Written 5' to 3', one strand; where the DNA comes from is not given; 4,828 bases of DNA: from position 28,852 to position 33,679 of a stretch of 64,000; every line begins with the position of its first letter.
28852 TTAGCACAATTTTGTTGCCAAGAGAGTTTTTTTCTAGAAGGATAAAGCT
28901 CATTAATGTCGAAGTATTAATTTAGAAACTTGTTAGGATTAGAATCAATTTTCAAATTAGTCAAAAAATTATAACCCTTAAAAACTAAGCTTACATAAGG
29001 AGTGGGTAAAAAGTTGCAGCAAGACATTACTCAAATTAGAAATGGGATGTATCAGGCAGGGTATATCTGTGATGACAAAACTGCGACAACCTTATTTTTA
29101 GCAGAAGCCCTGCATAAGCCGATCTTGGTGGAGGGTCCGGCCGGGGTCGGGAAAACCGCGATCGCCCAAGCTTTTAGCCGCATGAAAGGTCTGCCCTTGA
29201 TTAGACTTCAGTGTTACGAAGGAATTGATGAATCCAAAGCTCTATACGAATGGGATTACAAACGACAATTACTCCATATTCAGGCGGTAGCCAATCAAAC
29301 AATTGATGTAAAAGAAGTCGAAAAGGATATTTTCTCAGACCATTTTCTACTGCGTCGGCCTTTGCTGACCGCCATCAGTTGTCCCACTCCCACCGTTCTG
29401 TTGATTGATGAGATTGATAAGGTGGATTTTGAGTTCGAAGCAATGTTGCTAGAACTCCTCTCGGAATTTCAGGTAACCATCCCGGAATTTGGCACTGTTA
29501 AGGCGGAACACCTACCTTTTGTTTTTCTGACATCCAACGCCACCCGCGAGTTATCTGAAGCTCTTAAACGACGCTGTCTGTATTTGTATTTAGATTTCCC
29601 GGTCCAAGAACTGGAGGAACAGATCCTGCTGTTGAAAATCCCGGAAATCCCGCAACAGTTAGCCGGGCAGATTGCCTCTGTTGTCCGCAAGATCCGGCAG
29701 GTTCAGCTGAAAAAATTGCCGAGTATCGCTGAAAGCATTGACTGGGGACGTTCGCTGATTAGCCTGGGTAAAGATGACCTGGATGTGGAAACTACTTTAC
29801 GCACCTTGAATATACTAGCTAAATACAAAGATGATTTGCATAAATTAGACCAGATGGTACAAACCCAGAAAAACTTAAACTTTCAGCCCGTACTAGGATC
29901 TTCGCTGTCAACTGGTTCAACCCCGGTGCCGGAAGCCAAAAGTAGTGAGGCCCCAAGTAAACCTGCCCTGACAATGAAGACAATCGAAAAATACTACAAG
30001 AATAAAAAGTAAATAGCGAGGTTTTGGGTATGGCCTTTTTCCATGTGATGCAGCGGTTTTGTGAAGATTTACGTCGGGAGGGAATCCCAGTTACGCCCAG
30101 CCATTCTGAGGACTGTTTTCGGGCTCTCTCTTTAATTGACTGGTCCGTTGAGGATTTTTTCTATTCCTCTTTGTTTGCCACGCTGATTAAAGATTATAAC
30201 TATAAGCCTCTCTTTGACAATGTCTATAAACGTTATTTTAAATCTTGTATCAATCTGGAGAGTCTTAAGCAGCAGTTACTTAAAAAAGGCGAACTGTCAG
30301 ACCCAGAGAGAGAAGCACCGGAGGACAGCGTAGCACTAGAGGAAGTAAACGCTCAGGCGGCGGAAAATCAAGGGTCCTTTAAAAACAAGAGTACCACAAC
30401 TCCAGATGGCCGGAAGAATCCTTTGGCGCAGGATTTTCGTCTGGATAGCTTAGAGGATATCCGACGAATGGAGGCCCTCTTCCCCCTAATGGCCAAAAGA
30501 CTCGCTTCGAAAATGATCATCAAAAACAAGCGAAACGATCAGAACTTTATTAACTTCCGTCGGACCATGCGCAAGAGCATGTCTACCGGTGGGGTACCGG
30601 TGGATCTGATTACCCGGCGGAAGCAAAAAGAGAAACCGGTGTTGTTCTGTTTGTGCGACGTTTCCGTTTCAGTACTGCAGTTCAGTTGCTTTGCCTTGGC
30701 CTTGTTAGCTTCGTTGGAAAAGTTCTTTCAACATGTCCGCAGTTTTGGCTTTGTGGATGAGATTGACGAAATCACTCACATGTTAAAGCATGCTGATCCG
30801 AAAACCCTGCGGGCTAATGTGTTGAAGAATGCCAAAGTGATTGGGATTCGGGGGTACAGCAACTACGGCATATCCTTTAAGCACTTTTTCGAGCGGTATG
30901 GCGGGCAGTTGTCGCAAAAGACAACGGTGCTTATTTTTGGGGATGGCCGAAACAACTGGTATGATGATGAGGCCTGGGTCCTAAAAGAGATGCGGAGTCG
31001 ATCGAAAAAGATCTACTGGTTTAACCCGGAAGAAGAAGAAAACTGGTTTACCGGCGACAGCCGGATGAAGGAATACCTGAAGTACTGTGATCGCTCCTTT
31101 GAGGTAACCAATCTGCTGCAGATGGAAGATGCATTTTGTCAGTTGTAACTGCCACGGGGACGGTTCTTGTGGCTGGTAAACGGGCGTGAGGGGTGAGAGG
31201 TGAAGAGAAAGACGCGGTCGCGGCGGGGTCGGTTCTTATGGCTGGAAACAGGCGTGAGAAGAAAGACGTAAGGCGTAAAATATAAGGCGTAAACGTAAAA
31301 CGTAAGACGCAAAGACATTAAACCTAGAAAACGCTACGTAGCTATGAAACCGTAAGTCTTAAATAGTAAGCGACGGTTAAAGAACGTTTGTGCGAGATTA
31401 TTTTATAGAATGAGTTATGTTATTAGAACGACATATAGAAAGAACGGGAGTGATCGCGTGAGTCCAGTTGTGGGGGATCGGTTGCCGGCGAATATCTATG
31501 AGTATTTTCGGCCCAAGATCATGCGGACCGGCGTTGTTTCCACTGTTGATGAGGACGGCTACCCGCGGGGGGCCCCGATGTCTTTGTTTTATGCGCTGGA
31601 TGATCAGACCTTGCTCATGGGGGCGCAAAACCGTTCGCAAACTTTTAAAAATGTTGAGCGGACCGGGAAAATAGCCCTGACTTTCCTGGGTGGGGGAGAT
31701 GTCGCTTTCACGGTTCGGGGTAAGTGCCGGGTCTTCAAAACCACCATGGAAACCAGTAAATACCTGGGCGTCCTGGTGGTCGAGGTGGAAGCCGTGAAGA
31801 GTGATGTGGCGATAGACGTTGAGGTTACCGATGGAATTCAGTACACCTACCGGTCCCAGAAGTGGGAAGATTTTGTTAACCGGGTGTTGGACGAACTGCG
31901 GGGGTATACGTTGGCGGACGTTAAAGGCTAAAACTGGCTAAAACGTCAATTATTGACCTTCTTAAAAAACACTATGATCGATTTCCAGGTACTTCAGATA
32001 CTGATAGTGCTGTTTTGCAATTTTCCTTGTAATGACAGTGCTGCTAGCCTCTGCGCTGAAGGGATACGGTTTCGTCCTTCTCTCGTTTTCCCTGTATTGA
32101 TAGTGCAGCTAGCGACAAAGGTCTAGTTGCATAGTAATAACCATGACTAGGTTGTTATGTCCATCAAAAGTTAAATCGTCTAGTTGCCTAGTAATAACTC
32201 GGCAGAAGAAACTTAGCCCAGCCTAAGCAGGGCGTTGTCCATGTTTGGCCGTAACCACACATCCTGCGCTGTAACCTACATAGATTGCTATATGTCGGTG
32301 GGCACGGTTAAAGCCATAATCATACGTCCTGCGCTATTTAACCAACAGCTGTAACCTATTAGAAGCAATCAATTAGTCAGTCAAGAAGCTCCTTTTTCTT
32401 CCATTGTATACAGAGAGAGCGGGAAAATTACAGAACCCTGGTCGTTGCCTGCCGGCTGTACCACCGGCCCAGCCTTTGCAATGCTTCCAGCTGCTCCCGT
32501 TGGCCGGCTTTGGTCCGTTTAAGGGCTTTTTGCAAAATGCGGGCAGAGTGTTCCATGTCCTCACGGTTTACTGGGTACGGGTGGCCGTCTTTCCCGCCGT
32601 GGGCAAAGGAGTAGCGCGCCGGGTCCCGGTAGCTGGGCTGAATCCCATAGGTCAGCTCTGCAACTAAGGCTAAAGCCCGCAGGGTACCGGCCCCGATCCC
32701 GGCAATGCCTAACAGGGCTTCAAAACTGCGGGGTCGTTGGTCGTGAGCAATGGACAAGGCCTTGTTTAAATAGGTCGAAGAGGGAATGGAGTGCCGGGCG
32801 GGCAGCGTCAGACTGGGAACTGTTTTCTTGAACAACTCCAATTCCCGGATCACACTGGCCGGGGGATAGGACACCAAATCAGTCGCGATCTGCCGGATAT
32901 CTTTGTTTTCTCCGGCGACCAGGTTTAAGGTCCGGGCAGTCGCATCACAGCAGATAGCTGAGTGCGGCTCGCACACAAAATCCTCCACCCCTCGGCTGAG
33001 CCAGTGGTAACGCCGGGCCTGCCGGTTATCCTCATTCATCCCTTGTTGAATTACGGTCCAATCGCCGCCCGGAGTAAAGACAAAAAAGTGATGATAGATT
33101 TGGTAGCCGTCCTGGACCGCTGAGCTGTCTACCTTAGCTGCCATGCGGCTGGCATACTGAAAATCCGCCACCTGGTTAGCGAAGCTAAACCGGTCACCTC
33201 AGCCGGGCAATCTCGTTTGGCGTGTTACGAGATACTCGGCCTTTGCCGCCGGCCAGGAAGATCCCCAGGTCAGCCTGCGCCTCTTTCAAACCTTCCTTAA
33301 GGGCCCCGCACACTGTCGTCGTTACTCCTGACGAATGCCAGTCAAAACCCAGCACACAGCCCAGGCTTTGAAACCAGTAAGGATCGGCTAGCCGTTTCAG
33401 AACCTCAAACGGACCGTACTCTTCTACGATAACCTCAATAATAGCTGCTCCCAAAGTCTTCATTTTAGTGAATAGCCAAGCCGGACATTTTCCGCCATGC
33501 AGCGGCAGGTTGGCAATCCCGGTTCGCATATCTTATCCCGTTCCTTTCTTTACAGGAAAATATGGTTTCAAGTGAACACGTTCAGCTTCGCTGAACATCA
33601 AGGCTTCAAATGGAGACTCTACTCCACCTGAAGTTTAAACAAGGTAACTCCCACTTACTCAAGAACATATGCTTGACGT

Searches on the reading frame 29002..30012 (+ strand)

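Call 32: search_protein_families(library=pfam, proteins=[window:29002-30012:+], max_evalue=0.001)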
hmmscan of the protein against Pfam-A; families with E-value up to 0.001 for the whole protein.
window:29002-30012:+ (336 aa): 7 families
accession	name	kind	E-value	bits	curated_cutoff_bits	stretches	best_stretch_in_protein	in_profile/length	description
PF07728.20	AAA_5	-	1.1e-09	38.9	22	1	41-192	2-139/139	AAA domain (dynein-related subfamily)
PF00004.35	AAA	-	8.2e-09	36.4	21.2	1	41-192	1-123/131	ATPase family associated with various cellular activities (AAA)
PF07724.20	AAA_2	-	8.8e-07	29.5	27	1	41-186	6-131/166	AAA domain (Cdc48 subfamily)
PF13191.12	AAA_16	-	3.5e-05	24.8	32.6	1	40-155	26-158/167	AAA ATPase domain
PF07726.17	AAA_3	-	4.5e-05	23.8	27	0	131-180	64-112/131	ATPase family associated with various cellular activities (AAA)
PF13401.12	AAA_22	-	0.00015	22.5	27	1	40-157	7-115/130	AAA domain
PF00158.32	Sigma54_activat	-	0.00021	21.4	20.2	0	37-70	21-57/168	Sigma-54 interaction domain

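Call 43: search_protein_families(library=padloc, proteins=[window:29002-30012:+], max_evalue=0.001)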
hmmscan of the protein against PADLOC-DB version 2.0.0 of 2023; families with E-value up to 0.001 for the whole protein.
window:29002-30012:+ (336 aa): 1 family
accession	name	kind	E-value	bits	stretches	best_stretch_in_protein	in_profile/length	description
PDLC01993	RtcR--CARF_AAA_HTH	-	0.00083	15.9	0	37-61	203-227/523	-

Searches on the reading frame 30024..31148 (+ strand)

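Call 32: search_protein_families(library=pfam, proteins=[window:30024-31148:+], max_evalue=0.001)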
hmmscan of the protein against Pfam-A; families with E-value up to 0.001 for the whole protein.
window:30024-31148:+ (374 aa): 1 family
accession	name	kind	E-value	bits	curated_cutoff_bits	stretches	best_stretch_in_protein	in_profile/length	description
PF05762.20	VWA_CoxE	-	2.4e-36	125.7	26.4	1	167-357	18-212/222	VWA domain containing CoxE-like protein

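Call 43: search_protein_families(library=padloc, proteins=[window:30024-31148:+], max_evalue=0.001)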
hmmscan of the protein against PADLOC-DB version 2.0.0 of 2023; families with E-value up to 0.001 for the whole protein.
window:30024-31148:+ (374 aa): 0 families

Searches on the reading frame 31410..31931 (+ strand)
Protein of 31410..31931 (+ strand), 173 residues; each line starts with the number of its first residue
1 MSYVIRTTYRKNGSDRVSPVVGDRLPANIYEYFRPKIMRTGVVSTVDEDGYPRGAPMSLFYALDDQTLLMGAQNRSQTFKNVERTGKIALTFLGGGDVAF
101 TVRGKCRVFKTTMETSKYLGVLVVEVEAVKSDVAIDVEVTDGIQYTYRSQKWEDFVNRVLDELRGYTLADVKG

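Call 32: search_protein_families(library=pfam, proteins=[window:31410-31931:+], max_evalue=0.001)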
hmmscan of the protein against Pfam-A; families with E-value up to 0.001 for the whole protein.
window:31410-31931:+ (173 aa): 2 families
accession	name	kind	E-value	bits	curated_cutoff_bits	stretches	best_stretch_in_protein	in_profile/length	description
PF01243.27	PNPOx_N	-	1.4e-12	48.5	28.1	1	39-119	13-85/120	Pyridoxamine 5'-phosphate oxidase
PF01613.24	Flavin_Reduct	-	0.00029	21.4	27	1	41-96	9-65/153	Flavin reductase like domain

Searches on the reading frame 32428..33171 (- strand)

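Call 32: search_protein_families(library=pfam, proteins=[window:32428-33171:-], max_evalue=0.001)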
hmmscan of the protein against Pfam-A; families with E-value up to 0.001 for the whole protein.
window:32428-33171:- (247 aa): 1 family
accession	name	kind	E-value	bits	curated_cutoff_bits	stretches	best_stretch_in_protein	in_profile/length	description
PF05559.16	DUF763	-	1.5e-72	245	35.5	1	3-201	117-319/319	Protein of unknown function (DUF763)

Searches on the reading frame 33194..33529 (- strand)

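Call 32: search_protein_families(library=pfam, proteins=[window:33194-33529:-], max_evalue=0.001)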
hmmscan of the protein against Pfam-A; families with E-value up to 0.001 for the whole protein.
window:33194-33529:- (111 aa): 1 family
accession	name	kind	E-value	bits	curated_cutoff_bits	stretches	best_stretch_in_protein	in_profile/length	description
PF05559.16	DUF763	-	4.8e-51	174.3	35.5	1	4-110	1-106/319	Protein of unknown function (DUF763)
